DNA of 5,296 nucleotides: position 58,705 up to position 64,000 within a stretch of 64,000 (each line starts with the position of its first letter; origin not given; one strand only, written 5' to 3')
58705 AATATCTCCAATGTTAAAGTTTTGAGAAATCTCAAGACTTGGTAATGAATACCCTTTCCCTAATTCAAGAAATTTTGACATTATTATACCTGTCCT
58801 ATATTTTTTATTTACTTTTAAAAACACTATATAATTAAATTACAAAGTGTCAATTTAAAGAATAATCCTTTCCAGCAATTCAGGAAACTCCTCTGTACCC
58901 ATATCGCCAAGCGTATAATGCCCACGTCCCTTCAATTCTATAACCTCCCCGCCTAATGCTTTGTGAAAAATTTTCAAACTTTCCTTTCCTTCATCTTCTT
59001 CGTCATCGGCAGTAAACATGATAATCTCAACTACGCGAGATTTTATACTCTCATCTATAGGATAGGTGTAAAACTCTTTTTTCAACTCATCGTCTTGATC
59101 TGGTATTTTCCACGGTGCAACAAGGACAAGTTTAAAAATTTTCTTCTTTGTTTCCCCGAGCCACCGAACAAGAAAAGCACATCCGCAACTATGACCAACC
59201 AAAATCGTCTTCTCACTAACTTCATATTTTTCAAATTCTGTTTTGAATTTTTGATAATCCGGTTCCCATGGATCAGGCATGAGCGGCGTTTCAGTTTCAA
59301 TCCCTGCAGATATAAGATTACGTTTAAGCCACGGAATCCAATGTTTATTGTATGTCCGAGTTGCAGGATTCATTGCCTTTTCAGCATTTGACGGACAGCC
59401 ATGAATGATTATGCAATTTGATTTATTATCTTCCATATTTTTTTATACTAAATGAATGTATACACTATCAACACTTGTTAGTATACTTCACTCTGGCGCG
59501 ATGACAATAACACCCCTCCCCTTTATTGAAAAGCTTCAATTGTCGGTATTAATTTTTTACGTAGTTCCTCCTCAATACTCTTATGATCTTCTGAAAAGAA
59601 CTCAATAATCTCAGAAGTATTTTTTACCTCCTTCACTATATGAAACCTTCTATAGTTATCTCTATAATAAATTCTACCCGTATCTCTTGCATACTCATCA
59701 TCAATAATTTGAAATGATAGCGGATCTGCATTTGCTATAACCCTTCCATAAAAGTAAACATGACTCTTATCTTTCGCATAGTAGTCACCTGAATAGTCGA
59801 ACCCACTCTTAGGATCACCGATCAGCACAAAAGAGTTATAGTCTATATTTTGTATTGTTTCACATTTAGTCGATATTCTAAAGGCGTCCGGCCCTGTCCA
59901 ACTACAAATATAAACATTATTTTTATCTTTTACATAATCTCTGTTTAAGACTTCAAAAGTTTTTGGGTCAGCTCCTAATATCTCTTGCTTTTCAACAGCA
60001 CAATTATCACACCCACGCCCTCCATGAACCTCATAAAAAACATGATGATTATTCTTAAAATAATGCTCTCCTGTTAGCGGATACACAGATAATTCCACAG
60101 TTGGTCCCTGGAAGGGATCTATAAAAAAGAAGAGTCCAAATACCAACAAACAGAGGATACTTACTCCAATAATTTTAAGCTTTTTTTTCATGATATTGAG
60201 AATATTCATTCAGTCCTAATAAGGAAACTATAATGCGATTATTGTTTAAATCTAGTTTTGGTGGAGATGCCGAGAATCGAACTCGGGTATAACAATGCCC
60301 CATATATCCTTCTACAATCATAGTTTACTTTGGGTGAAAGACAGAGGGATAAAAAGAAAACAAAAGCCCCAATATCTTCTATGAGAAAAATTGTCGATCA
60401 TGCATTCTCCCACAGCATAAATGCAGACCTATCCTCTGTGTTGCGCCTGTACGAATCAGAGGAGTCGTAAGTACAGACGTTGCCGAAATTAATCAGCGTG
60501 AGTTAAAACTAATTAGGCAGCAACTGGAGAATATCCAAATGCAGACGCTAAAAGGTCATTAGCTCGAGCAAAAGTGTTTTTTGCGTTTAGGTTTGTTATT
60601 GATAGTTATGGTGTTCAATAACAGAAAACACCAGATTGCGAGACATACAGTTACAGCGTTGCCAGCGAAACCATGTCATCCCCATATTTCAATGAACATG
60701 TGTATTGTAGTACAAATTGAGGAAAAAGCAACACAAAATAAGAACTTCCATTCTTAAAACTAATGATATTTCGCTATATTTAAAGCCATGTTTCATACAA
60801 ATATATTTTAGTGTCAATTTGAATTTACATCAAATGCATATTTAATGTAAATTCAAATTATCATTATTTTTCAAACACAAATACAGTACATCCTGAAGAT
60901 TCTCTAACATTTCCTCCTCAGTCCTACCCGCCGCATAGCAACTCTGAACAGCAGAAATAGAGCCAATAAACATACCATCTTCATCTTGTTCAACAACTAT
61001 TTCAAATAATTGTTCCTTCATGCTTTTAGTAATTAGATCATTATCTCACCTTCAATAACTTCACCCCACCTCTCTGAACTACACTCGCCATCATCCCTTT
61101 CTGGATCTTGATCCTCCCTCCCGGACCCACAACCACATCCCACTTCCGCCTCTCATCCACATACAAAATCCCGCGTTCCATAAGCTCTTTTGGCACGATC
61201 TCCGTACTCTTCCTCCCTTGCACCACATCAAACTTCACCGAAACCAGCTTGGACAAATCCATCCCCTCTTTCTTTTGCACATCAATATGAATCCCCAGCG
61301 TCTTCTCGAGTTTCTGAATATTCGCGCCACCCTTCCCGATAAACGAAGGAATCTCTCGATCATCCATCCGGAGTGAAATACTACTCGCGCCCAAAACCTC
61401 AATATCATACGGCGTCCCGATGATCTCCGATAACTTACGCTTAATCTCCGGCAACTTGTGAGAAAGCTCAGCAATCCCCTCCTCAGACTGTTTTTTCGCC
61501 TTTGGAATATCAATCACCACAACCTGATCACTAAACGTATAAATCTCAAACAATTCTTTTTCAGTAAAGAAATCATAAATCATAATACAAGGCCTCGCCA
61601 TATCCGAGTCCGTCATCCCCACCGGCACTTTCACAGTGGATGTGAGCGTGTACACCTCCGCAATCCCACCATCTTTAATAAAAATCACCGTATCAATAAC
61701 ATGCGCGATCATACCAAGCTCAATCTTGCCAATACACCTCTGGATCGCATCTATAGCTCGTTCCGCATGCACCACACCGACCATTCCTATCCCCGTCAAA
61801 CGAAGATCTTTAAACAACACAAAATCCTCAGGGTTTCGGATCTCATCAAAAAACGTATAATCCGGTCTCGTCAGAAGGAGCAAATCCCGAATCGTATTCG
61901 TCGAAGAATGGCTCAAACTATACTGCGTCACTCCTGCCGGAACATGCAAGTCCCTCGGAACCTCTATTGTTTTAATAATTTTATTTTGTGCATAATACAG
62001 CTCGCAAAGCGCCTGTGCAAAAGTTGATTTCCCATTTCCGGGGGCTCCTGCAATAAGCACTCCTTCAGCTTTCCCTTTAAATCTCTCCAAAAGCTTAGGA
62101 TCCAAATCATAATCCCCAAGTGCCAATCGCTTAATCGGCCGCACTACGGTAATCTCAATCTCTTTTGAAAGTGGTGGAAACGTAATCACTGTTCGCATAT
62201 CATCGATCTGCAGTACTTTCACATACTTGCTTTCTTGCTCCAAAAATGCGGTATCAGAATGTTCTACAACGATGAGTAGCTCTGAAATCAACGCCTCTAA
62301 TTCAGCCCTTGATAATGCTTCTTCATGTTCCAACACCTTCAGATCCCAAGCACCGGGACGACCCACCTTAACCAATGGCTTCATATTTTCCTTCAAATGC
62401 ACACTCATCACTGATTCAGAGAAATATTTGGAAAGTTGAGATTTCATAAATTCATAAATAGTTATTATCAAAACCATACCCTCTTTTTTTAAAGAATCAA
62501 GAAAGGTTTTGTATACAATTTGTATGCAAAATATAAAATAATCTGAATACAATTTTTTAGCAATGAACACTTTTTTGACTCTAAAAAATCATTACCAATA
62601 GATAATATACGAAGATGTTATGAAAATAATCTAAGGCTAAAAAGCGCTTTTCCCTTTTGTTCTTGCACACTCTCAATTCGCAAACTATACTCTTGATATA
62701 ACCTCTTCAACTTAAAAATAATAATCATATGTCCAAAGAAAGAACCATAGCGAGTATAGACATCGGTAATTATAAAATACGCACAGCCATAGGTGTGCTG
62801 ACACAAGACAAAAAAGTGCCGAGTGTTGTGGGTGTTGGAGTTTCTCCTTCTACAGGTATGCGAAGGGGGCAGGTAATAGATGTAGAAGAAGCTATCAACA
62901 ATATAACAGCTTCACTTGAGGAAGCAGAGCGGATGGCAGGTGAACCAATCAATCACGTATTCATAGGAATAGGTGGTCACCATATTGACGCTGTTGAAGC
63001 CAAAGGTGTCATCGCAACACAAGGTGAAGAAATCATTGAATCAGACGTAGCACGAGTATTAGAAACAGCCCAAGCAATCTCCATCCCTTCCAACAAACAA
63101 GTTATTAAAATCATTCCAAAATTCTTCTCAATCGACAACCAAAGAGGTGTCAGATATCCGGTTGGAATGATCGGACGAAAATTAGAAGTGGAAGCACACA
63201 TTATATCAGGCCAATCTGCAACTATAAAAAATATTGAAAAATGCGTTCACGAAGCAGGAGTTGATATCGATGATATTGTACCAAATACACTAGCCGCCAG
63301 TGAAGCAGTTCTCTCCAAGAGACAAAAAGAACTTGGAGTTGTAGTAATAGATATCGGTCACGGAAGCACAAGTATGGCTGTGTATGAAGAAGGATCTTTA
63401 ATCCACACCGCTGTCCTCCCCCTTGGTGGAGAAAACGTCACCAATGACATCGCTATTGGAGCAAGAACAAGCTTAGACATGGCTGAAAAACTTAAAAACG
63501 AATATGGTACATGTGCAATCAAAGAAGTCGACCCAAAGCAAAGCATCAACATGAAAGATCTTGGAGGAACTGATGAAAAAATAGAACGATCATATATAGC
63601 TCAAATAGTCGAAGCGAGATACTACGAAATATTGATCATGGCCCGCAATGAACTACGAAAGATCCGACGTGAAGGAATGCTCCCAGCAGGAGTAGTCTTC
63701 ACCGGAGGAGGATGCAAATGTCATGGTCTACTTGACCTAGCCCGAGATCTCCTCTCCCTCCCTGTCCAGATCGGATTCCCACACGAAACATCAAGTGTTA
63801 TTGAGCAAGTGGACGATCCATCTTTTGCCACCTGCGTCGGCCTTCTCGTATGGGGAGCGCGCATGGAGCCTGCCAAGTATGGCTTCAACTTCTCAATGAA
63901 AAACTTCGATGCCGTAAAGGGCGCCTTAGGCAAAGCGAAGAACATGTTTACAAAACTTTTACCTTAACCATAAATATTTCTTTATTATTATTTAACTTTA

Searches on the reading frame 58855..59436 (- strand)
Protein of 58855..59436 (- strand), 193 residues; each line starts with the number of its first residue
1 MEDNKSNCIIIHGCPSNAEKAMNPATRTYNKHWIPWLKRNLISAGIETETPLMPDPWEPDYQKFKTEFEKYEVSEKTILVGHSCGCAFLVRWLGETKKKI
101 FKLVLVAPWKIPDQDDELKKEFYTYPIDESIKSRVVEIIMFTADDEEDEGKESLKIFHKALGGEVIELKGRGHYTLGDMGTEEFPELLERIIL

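Call 21: search_protein_families(library=pfam, proteins=[window:58855-59436:-], max_evalue=0.001)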
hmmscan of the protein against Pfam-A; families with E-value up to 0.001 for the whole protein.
window:58855-59436:- (193 aa): 3 families
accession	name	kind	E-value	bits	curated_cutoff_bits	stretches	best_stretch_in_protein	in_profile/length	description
PF06821.19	Ser_hydrolase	-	5.4e-13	49.7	22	1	30-187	12-166/172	Serine hydrolase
PF12146.15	Hydrolase_4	-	0.00014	21.7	27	1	60-110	61-111/239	Serine aminopeptidase, S33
PF00561.26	Abhydrolase_1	-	0.00077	19.6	25.8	0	75-112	69-103/245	alpha/beta hydrolase fold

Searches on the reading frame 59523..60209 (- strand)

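Call 21: search_protein_families(library=pfam, proteins=[window:59523-60209:-], max_evalue=0.001)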
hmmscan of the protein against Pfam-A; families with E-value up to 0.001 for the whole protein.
window:59523-60209:- (228 aa): 1 family
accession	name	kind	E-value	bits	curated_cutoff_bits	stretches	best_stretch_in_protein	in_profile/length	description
PF13644.11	DKNYY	-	7.9e-17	62.6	25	2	118-184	82-140/141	DKNYY family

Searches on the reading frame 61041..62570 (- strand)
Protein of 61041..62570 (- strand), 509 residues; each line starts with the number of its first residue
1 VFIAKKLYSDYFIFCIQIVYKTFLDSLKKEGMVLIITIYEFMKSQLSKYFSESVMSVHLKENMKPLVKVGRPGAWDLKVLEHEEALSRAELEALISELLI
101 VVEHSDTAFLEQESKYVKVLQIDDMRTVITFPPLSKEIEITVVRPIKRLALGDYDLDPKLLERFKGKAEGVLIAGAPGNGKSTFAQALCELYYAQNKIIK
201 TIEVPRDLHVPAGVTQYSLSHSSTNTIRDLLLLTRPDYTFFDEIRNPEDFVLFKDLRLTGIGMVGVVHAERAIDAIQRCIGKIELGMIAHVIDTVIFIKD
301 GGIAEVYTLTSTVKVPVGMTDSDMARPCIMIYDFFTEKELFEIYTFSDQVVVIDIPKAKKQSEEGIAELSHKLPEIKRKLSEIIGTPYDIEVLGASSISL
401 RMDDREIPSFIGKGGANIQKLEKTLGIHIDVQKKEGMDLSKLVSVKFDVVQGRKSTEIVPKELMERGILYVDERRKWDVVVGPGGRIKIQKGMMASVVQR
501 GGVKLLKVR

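Call 21: search_protein_families(library=pfam, proteins=[window:61041-62570:-], max_evalue=0.001)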
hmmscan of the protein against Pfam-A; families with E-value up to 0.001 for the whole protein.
window:61041-62570:- (509 aa): 3 families
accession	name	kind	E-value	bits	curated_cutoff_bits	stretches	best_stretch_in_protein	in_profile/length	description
PF00437.27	T2SSE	-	1e-08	34.7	24.9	1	166-279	139-255/370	Type II/IV secretion system protein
PF00013.35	KH_1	-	4.4e-05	23.6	21.5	1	400-434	4-39/66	KH domain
PF20720.3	nSTAND3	-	0.00023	21.4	27.2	0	171-205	20-54/155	Novel STAND NTPase 3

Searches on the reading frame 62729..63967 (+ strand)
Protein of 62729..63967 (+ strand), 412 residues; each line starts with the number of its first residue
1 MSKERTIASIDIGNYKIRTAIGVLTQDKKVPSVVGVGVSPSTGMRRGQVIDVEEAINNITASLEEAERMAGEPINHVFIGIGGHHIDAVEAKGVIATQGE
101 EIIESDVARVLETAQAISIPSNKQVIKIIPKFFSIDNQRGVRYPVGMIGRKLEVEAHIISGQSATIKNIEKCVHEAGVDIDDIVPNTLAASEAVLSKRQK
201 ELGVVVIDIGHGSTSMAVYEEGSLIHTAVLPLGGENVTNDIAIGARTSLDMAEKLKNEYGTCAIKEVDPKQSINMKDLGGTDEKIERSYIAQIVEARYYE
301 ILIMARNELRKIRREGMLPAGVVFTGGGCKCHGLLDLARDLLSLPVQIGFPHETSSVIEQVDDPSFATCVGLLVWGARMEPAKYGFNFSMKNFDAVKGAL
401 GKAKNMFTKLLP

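Call 21: search_protein_families(library=pfam, proteins=[window:62729-63967:+], max_evalue=0.001)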
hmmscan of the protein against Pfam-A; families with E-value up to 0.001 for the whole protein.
window:62729-63967:+ (412 aa): 5 families
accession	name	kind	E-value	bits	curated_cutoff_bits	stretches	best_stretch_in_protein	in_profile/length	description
PF14450.12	FtsA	-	4.2e-36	124.5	31.8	1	205-371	1-127/127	Cell division protein FtsA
PF02491.25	SHS2_FTSA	-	1.9e-24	86.2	25.4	1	83-159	1-78/79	SHS2 domain inserted in FTSA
PF06723.19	MreB_Mbl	-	9.4e-09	35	27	1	169-349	112-304/327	MreB/Mbl protein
PF11104.14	PilM_2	-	2.4e-08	33.8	27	1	188-258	166-236/340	Type IV pilus assembly protein PilM;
PF06277.17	EutA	-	2.4e-06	27.2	27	1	173-306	116-247/475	Ethanolamine utilisation protein EutA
